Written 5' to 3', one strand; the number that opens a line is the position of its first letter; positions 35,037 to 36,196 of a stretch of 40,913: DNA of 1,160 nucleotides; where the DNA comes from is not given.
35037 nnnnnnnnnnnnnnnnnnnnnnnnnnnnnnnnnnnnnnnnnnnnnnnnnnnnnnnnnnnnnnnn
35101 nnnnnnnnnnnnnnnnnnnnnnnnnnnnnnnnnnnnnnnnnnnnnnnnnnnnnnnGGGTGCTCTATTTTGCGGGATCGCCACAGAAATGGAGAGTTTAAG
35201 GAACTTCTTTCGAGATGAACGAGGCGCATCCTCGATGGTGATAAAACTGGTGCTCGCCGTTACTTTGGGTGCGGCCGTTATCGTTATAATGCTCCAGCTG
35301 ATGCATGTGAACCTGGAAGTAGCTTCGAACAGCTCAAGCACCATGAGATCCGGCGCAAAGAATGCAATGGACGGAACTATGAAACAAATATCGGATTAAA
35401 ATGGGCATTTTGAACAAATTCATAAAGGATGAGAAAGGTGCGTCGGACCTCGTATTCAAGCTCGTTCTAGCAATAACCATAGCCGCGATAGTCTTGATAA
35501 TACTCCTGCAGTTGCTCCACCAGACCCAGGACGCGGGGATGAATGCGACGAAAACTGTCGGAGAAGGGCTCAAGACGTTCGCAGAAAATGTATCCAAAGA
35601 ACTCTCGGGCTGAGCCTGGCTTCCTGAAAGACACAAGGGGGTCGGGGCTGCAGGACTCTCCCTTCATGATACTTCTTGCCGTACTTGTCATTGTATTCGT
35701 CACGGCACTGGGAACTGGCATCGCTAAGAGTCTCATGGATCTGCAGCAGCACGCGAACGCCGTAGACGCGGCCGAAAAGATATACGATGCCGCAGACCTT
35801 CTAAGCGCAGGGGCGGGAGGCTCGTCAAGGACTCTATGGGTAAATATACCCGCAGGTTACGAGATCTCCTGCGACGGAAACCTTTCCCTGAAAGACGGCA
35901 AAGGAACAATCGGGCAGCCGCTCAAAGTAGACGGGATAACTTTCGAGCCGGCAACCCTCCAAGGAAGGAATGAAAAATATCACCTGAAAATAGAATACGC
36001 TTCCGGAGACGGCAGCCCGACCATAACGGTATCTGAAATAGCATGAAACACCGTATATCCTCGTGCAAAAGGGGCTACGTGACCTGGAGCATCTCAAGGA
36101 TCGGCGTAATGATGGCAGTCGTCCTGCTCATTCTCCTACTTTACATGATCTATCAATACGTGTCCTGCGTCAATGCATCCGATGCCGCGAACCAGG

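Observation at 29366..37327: A complete archaeal Tad/Flp-like (Epd-like) type IV pilus locus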

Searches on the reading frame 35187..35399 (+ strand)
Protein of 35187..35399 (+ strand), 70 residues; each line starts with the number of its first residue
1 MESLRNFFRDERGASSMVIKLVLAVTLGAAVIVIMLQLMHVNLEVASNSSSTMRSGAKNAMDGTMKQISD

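Call 3: search_protein_families(library=pfam, proteins=[window:35187-35399:+], max_evalue=0.1)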
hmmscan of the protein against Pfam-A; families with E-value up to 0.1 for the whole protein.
window:35187-35399:+ (70 aa): 1 family
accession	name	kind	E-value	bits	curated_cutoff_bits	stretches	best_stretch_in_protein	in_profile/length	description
PF18920.5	DUF5671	-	0.041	14.2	28.4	1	9-41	69-101/132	Domain of unknown function (DUF5671)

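Call 4: search_protein_families(library=ncbifam, proteins=[window:35187-35399:+], max_evalue=0.1)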
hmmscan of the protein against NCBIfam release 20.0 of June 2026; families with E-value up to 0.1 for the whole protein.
window:35187-35399:+ (70 aa): 0 families

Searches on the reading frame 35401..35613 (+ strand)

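Call 3: search_protein_families(library=pfam, proteins=[window:35401-35613:+], max_evalue=0.1)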
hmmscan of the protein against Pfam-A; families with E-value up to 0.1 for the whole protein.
window:35401-35613:+ (70 aa): 0 families

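Call 4: search_protein_families(library=ncbifam, proteins=[window:35401-35613:+], max_evalue=0.1)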
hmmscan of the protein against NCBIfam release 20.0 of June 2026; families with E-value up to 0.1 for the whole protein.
window:35401-35613:+ (70 aa): 2 families
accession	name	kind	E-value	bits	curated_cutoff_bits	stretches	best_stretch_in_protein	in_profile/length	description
TIGR02599.1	TIGR02599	subfamily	0.04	13.2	256.5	1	20-54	6-40/361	Verru_Chthon cassette protein C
NF002318.0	PRK01253.1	equivalog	0.047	13.4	55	1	20-40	33-53/55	preprotein translocase subunit Sec61beta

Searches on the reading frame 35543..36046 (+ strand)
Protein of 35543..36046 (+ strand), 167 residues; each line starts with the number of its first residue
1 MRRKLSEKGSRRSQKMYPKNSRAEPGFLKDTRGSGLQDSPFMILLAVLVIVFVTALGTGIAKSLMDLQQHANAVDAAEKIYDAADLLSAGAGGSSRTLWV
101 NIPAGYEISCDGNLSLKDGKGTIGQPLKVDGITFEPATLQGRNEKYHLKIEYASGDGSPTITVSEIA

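Call 3: search_protein_families(library=pfam, proteins=[window:35543-36046:+], max_evalue=0.1)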
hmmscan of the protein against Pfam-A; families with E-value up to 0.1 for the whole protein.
window:35543-36046:+ (167 aa): 0 families

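Call 4: search_protein_families(library=ncbifam, proteins=[window:35543-36046:+], max_evalue=0.1)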
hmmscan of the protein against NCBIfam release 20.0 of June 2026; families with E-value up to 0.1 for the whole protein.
window:35543-36046:+ (167 aa): 1 family
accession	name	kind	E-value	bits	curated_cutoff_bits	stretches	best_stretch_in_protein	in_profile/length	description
TIGR01938.1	nqrC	equivalog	0.019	14.6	144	1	41-89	5-54/251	NADH:ubiquinone reductase (Na(+)-transporting) subunit C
